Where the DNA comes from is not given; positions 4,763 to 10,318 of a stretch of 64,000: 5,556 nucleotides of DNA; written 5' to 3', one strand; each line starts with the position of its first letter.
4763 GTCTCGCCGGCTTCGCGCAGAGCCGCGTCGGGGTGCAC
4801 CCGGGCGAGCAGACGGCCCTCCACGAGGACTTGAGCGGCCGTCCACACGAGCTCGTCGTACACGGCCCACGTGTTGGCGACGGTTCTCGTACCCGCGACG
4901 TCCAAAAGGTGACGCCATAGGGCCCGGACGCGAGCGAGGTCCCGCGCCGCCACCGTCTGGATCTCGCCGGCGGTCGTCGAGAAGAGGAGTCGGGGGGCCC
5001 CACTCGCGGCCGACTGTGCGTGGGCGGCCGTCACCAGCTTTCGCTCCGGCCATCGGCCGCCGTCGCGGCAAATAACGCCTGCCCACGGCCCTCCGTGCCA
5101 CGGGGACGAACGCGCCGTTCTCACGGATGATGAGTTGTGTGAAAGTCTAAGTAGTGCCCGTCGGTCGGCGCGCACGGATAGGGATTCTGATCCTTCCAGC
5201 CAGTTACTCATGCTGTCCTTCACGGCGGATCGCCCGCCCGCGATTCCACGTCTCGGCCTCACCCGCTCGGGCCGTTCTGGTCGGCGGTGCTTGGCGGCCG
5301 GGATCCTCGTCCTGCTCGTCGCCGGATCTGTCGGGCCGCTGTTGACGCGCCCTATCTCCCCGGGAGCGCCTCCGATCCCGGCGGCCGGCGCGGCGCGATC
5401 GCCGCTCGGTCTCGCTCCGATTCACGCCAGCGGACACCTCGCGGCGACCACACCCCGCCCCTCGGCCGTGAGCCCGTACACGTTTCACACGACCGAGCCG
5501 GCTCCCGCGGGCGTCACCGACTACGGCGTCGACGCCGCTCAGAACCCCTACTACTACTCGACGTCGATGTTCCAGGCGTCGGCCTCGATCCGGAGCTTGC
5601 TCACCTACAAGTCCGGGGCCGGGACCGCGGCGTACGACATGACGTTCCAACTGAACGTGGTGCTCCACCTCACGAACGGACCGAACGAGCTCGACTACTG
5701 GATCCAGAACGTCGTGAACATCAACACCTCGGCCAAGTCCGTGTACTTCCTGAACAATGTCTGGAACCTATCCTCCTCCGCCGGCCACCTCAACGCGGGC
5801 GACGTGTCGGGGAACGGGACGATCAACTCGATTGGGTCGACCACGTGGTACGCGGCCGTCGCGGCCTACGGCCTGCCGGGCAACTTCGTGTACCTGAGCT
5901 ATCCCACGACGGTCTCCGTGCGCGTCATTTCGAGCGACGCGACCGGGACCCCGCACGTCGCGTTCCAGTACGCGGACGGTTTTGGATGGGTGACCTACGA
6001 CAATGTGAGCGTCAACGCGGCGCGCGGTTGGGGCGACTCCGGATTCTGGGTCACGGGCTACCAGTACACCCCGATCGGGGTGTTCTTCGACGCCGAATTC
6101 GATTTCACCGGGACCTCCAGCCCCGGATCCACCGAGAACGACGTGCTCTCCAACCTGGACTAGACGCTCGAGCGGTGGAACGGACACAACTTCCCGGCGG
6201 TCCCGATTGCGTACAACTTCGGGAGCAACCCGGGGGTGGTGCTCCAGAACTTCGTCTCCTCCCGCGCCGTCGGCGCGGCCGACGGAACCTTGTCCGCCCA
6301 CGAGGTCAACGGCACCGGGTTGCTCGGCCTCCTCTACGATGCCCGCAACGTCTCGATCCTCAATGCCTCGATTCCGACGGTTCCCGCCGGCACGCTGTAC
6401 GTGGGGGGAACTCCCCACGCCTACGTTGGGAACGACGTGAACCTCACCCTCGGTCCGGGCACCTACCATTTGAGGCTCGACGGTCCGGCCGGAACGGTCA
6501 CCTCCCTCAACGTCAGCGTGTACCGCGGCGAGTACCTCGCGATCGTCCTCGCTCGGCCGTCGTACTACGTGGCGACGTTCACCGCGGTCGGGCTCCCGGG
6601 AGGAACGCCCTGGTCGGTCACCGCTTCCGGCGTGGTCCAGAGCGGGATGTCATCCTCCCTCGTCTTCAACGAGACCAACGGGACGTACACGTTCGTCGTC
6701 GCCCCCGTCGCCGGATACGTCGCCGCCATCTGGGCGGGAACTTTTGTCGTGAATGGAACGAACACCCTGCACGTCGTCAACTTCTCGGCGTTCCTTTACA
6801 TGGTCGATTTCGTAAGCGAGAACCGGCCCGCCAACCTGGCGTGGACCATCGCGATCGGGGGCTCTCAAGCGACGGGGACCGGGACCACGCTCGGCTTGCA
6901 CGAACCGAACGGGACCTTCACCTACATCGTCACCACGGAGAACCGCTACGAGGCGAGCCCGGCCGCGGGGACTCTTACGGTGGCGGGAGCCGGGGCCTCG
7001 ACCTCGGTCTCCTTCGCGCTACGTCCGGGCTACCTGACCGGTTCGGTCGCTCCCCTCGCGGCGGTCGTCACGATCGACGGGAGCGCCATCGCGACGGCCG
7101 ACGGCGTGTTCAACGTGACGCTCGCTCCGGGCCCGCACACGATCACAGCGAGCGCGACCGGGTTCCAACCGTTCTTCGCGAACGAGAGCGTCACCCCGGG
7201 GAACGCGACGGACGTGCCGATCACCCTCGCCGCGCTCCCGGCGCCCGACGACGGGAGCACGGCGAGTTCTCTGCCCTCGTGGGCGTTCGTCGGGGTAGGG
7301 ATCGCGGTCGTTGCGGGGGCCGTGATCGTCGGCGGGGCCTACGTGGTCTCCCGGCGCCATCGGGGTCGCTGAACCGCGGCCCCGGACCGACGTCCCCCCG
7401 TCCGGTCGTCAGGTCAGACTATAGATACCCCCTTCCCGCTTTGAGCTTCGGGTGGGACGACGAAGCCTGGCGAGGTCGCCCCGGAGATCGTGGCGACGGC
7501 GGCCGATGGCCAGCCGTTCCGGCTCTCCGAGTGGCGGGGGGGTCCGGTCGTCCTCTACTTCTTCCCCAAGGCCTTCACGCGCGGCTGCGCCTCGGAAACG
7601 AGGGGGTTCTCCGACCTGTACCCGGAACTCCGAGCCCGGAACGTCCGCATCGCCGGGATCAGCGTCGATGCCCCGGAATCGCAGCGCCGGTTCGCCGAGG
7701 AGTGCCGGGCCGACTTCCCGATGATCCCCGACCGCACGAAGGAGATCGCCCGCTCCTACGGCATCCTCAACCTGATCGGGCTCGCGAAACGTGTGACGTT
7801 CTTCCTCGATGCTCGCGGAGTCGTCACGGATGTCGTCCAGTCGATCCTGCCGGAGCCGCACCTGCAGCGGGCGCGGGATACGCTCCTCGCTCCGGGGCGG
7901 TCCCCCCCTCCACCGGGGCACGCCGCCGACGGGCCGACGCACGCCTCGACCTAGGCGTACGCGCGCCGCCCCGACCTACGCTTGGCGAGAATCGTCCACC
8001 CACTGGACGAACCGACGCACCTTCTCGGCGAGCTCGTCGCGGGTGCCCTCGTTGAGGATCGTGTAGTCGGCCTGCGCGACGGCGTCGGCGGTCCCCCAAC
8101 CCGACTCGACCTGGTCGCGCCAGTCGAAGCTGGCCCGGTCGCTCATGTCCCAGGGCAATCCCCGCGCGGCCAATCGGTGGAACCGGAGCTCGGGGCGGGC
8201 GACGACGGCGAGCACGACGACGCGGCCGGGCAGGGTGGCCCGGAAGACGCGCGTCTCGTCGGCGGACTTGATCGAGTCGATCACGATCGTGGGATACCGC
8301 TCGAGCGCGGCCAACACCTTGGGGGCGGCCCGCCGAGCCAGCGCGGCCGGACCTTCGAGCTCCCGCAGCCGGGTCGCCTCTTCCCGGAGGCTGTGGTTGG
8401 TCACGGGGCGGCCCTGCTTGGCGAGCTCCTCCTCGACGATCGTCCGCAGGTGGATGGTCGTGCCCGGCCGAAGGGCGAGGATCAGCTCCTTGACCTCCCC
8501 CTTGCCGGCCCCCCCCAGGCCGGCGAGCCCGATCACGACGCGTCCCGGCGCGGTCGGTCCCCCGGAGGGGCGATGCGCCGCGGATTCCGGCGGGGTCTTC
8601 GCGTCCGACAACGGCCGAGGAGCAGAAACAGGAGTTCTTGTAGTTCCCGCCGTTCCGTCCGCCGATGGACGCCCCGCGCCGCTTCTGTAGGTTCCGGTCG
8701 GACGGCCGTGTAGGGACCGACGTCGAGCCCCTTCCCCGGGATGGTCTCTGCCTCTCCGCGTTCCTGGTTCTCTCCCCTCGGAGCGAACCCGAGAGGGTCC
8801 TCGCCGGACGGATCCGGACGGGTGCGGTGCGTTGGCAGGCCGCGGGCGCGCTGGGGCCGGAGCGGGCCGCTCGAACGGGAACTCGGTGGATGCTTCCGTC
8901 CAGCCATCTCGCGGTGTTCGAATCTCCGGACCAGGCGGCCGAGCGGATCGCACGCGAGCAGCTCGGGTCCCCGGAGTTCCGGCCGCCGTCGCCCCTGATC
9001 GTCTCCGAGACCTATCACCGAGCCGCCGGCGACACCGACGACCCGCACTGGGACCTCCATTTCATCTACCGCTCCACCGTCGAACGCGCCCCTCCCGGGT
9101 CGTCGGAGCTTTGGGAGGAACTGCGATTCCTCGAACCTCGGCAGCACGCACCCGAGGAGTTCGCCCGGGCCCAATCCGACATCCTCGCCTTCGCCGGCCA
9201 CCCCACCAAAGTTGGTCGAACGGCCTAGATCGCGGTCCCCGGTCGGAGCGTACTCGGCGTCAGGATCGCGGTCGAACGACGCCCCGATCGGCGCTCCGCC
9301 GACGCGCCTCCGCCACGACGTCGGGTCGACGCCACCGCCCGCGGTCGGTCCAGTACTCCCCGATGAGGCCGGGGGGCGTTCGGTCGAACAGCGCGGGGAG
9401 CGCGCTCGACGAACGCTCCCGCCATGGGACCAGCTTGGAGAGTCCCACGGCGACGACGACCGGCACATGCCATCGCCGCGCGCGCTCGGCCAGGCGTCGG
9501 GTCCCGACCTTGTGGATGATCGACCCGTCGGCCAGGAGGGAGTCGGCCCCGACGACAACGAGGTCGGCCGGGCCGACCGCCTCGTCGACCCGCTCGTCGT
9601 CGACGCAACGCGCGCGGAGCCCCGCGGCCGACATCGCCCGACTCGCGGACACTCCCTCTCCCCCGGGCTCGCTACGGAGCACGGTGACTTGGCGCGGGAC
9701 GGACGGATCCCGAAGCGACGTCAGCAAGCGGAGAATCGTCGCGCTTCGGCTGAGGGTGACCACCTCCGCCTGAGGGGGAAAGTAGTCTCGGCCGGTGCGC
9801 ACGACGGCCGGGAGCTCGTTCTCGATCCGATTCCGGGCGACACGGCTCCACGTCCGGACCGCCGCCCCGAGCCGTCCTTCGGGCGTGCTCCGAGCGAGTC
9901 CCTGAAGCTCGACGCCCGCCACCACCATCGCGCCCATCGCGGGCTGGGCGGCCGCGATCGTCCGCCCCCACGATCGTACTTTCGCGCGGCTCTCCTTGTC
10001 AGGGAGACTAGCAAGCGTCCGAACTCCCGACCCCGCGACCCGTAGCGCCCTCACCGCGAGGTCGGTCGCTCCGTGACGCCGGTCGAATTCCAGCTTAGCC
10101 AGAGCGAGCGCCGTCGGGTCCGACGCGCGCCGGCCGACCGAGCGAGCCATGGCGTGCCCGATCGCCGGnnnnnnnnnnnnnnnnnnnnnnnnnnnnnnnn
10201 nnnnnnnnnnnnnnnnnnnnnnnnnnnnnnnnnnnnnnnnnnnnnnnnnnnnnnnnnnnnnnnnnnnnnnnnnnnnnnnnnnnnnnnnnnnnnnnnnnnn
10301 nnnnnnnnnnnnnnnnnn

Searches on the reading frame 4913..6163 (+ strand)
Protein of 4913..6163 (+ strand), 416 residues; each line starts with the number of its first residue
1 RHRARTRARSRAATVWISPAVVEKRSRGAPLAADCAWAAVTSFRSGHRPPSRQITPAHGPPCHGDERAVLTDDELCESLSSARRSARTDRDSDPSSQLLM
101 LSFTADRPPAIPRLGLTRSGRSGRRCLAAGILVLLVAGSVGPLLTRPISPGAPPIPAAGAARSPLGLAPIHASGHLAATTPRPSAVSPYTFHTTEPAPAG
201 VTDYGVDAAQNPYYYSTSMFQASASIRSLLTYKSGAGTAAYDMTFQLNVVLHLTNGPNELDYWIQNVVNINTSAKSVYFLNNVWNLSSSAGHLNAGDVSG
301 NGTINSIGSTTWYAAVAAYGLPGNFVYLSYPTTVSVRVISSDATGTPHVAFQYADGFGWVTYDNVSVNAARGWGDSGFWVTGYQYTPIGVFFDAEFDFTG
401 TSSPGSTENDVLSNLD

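Call 13: search_protein_families(library=pfam, proteins=[window:4913-6163:+])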
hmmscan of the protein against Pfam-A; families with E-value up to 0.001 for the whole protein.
window:4913-6163:+ (416 aa): 1 family
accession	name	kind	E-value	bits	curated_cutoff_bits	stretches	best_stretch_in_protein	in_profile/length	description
PF05317.16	Thermopsin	-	1.1e-53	182.8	25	1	185-403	2-213/256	Thermopsin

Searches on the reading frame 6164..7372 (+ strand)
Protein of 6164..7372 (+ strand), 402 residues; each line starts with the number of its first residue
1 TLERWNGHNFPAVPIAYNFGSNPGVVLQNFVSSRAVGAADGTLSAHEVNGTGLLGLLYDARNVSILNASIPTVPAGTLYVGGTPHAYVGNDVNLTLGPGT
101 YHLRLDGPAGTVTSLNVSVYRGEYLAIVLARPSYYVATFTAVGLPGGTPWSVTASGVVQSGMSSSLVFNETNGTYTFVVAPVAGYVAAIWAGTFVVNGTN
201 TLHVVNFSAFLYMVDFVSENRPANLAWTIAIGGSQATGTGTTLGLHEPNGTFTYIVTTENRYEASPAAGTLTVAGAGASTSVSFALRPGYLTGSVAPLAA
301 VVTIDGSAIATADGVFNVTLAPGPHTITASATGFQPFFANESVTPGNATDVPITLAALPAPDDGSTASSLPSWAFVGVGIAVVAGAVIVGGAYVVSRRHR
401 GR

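Call 13: search_protein_families(library=pfam, proteins=[window:6164-7372:+])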
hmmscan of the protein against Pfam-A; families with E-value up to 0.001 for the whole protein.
window:6164-7372:+ (402 aa): 1 family
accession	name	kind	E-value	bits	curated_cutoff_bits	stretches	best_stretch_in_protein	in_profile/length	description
PF13620.12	CarboxypepD_reg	-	1.6e-06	28.8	32.3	1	297-355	15-81/82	Carboxypeptidase regulatory-like domain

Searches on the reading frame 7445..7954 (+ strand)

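Call 13: search_protein_families(library=pfam, proteins=[window:7445-7954:+])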
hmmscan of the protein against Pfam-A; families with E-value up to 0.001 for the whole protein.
window:7445-7954:+ (169 aa): 3 families
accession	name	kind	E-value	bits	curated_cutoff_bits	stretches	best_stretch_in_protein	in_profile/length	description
PF00578.27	AhpC-TSA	-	1.2e-32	112.9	26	1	8-129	1-123/124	AhpC/TSA family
PF08534.16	Redoxin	-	1.4e-19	70.7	26.6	1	8-134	2-135/148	Redoxin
PF13911.12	AhpC-TSA_2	-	0.00065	20.5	27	1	56-106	3-53/114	AhpC/TSA antioxidant enzyme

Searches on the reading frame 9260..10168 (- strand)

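Call 11: search_protein_families(library=pfam, proteins=[window:9260-10168:-])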
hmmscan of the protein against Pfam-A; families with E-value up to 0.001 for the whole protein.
window:9260-10168:- (302 aa): 1 family
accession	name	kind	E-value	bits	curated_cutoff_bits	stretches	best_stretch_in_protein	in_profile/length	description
PF01008.23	IF-2B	-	1.2e-21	77.6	22.4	1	32-248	3-222/280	Initiation factor 2 subunit family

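Call 63: search_protein_families(library=pfam, proteins=[window:9260-10150:-])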
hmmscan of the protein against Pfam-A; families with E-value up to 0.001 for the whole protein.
window:9260-10150:- (296 aa): 1 family
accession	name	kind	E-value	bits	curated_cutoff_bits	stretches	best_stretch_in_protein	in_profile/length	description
PF01008.23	IF-2B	-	1.1e-21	77.7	22.4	1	26-242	3-222/280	Initiation factor 2 subunit family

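Call 68: search_protein_families(library=ncbifam, proteins=[window:9260-10150:-])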
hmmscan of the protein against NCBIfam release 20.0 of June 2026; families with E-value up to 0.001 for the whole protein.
window:9260-10150:- (296 aa): 6 families
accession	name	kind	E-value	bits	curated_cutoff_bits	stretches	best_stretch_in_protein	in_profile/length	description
NF004994.0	PRK06372.1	equivalog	1.5e-14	54.1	249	1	118-232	79-189/253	translation initiation factor IF-2B subunit delta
TIGR00511.1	ribulose_e2b2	equivalog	6.2e-12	45.4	314.1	1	107-242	96-231/301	ribose 1,5-bisphosphate isomerase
NF006210.0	PRK08335.1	equivalog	7e-09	35.3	339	1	128-241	111-224/275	translation initiation factor IF-2B subunit alpha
NF004326.0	PRK05720.1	subfamily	4.8e-07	28.9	271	1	196-239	238-281/358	s-methyl-5-thioribose-1-phosphate isomerase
TIGR00524.1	eIF-2B_rel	subfamily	5.6e-07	29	185.85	1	172-240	173-243/303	S-methyl-5-thioribose-1-phosphate isomerase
TIGR00512.1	salvage_mtnA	equivalog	1.9e-05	23.8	279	1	195-238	230-273/335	S-methyl-5-thioribose-1-phosphate isomerase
